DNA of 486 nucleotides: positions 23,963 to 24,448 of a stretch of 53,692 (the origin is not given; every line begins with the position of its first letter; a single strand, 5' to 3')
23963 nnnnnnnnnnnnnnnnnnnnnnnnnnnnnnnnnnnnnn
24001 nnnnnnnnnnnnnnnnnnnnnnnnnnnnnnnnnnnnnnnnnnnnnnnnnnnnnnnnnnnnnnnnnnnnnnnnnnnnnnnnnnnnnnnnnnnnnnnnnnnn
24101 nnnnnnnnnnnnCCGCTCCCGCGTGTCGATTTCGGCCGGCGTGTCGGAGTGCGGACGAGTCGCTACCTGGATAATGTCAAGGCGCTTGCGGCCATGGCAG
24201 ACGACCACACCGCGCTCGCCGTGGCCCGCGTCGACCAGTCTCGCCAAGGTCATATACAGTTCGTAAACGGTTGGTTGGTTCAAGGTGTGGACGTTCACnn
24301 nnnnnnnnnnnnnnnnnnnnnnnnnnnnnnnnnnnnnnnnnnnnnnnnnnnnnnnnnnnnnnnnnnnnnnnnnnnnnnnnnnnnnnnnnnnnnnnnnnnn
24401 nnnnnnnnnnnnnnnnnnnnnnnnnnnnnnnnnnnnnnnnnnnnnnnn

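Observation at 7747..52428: Core motif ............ occurs about 18 times, is read in different frames, and is always co-oriented with transcription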

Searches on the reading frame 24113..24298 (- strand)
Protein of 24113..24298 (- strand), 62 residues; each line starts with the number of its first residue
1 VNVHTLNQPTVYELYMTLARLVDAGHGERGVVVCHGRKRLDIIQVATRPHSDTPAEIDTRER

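Call 70: search_protein_families(library=pfam, proteins=[window:24113-24298:-], max_evalue=0.01)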
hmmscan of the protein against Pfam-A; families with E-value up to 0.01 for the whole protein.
seq(62 aa): 0 families

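Call 71: search_protein_families(library=phrogs, proteins=[window:24113-24298:-], max_evalue=0.01)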
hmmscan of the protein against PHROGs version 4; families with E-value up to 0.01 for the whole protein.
seq(62 aa): 0 families
